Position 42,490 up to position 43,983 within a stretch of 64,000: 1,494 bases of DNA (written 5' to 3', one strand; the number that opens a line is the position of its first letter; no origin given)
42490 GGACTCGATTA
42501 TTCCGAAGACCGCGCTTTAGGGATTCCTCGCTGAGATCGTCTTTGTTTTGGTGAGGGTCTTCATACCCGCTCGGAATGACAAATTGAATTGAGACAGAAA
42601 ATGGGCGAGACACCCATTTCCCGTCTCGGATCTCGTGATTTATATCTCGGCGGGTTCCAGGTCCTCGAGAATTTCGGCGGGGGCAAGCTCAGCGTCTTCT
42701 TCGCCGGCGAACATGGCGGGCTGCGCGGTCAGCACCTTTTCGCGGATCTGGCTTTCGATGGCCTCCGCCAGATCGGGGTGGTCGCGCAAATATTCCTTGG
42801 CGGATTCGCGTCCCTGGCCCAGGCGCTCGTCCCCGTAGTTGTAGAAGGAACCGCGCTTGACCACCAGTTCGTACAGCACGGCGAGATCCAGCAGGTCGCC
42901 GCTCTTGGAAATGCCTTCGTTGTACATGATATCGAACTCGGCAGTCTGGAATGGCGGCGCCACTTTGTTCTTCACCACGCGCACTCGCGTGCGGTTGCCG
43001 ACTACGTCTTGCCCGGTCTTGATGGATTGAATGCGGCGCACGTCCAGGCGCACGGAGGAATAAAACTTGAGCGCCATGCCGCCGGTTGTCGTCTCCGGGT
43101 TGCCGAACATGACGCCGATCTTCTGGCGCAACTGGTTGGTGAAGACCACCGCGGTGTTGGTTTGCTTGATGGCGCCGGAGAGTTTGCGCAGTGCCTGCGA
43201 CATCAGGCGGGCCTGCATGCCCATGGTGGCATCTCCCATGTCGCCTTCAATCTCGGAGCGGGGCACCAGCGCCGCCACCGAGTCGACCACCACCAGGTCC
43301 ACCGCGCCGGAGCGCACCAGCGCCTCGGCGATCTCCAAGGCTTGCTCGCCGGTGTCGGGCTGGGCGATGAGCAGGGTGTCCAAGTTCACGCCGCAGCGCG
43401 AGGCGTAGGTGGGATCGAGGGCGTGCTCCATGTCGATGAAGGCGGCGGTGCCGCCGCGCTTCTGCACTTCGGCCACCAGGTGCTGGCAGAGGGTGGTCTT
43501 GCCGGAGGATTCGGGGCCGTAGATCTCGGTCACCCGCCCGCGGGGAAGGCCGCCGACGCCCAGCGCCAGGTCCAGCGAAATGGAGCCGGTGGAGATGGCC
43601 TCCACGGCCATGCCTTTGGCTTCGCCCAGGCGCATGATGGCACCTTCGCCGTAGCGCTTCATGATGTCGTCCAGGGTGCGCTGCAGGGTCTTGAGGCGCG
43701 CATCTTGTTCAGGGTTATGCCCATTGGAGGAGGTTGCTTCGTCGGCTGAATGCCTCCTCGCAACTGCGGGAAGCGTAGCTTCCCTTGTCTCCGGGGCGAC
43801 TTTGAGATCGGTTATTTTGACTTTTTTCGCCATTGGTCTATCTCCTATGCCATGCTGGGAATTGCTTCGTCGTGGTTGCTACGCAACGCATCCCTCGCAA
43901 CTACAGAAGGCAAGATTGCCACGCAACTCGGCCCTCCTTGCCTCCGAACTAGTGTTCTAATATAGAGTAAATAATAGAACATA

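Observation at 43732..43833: RecA carries an N-terminal extension of about 35 aa partly encoded by the same repeat, in the same frame as in mutS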

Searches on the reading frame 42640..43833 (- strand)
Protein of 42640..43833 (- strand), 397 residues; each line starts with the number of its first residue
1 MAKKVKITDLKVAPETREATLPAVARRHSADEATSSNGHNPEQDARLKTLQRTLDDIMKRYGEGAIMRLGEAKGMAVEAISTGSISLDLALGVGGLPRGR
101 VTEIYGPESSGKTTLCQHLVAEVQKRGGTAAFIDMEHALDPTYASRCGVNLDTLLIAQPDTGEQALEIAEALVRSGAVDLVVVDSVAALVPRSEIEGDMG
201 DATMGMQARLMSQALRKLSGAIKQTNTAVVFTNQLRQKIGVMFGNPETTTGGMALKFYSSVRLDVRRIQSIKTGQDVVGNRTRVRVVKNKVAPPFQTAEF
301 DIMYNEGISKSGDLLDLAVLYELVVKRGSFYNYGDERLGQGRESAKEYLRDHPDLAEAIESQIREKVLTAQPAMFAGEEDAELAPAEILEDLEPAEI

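Call 8: search_protein_families(library=pfam, proteins=[window:42640-43833:-])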
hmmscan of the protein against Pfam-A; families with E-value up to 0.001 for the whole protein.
window:42640-43833:- (397 aa): 8 families
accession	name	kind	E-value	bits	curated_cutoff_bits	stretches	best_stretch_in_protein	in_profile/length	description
PF00154.27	RecA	-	1.6e-134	447.8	27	1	48-309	1-262/262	recA bacterial DNA recombination protein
PF21096.2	RecA_C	-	4.1e-23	81.7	27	1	312-367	1-56/57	RecA C-terminal domain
PF08423.17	Rad51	-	4.9e-14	52.6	22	1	78-269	6-213/244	Rad51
PF06745.19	ATPase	-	1.2e-07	31.8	26.6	1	81-140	2-61/231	KaiC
PF13481.12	AAA_25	-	2.6e-06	27.6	27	1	94-193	28-159/195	AAA domain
PF01637.24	ATPase_2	-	0.00012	22.4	33.2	1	102-229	23-112/225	ATPase domain predominantly from Archaea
PF00005.33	ABC_tran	-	0.00044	21.3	25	0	96-134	8-46/137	ABC transporter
PF13479.12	AAA_24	-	0.00062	20.1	27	0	104-190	7-77/195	AAA domain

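Call 9: search_solved_structures(query=window:42640-43833:-, show_alignments=2)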
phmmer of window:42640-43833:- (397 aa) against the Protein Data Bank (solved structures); distinct sequences matched with E-value up to 0.001: 83 (the best 60 are shown).
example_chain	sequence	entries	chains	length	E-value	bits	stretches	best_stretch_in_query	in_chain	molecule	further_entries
3cmu_A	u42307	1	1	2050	0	2571.1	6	33-372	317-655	Protein recA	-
3cmt_A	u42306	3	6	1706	0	2140.3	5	33-372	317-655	Protein recA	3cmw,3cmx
3cmv_A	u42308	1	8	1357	0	1711.4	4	33-372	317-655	Protein recA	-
5jrj_A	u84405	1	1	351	2.3e-137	461.4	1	45-383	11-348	Protein RecA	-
1ubc_A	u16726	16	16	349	8.7e-135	452.9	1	46-378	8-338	RecA | Protein recA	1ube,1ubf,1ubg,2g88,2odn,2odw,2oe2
2zr0_A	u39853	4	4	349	2.4e-134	451.4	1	46-378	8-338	Protein recA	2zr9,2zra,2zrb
2zrc_A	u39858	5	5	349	3.9e-134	450.7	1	46-378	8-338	Protein recA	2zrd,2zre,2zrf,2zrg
2zrh_A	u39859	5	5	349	6.2e-134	450.1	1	46-378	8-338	Protein recA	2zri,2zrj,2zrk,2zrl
8s7g_D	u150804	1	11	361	5.5e-132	443.7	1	46-380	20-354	Protein RecA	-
8trg_A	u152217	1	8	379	5.7e-132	443.6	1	42-370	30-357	Protein RecA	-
1u94_A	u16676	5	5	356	1e-131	442.8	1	43-370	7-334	RecA protein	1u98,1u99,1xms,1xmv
2rec_A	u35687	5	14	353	1.6e-131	442.1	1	46-370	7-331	RECA | Protein RecA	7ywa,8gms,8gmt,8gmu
1n03_A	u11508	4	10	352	1.6e-131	442.1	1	46-370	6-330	RecA protein | REC A | Protein RecA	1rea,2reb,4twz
7jy6_A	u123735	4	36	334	2.4e-131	441.6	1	46-369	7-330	Protein RecA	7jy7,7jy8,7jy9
4po1_A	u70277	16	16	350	2.9e-131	441.3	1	46-367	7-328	Protein RecA | Protein RecA, 1st part, 2nd part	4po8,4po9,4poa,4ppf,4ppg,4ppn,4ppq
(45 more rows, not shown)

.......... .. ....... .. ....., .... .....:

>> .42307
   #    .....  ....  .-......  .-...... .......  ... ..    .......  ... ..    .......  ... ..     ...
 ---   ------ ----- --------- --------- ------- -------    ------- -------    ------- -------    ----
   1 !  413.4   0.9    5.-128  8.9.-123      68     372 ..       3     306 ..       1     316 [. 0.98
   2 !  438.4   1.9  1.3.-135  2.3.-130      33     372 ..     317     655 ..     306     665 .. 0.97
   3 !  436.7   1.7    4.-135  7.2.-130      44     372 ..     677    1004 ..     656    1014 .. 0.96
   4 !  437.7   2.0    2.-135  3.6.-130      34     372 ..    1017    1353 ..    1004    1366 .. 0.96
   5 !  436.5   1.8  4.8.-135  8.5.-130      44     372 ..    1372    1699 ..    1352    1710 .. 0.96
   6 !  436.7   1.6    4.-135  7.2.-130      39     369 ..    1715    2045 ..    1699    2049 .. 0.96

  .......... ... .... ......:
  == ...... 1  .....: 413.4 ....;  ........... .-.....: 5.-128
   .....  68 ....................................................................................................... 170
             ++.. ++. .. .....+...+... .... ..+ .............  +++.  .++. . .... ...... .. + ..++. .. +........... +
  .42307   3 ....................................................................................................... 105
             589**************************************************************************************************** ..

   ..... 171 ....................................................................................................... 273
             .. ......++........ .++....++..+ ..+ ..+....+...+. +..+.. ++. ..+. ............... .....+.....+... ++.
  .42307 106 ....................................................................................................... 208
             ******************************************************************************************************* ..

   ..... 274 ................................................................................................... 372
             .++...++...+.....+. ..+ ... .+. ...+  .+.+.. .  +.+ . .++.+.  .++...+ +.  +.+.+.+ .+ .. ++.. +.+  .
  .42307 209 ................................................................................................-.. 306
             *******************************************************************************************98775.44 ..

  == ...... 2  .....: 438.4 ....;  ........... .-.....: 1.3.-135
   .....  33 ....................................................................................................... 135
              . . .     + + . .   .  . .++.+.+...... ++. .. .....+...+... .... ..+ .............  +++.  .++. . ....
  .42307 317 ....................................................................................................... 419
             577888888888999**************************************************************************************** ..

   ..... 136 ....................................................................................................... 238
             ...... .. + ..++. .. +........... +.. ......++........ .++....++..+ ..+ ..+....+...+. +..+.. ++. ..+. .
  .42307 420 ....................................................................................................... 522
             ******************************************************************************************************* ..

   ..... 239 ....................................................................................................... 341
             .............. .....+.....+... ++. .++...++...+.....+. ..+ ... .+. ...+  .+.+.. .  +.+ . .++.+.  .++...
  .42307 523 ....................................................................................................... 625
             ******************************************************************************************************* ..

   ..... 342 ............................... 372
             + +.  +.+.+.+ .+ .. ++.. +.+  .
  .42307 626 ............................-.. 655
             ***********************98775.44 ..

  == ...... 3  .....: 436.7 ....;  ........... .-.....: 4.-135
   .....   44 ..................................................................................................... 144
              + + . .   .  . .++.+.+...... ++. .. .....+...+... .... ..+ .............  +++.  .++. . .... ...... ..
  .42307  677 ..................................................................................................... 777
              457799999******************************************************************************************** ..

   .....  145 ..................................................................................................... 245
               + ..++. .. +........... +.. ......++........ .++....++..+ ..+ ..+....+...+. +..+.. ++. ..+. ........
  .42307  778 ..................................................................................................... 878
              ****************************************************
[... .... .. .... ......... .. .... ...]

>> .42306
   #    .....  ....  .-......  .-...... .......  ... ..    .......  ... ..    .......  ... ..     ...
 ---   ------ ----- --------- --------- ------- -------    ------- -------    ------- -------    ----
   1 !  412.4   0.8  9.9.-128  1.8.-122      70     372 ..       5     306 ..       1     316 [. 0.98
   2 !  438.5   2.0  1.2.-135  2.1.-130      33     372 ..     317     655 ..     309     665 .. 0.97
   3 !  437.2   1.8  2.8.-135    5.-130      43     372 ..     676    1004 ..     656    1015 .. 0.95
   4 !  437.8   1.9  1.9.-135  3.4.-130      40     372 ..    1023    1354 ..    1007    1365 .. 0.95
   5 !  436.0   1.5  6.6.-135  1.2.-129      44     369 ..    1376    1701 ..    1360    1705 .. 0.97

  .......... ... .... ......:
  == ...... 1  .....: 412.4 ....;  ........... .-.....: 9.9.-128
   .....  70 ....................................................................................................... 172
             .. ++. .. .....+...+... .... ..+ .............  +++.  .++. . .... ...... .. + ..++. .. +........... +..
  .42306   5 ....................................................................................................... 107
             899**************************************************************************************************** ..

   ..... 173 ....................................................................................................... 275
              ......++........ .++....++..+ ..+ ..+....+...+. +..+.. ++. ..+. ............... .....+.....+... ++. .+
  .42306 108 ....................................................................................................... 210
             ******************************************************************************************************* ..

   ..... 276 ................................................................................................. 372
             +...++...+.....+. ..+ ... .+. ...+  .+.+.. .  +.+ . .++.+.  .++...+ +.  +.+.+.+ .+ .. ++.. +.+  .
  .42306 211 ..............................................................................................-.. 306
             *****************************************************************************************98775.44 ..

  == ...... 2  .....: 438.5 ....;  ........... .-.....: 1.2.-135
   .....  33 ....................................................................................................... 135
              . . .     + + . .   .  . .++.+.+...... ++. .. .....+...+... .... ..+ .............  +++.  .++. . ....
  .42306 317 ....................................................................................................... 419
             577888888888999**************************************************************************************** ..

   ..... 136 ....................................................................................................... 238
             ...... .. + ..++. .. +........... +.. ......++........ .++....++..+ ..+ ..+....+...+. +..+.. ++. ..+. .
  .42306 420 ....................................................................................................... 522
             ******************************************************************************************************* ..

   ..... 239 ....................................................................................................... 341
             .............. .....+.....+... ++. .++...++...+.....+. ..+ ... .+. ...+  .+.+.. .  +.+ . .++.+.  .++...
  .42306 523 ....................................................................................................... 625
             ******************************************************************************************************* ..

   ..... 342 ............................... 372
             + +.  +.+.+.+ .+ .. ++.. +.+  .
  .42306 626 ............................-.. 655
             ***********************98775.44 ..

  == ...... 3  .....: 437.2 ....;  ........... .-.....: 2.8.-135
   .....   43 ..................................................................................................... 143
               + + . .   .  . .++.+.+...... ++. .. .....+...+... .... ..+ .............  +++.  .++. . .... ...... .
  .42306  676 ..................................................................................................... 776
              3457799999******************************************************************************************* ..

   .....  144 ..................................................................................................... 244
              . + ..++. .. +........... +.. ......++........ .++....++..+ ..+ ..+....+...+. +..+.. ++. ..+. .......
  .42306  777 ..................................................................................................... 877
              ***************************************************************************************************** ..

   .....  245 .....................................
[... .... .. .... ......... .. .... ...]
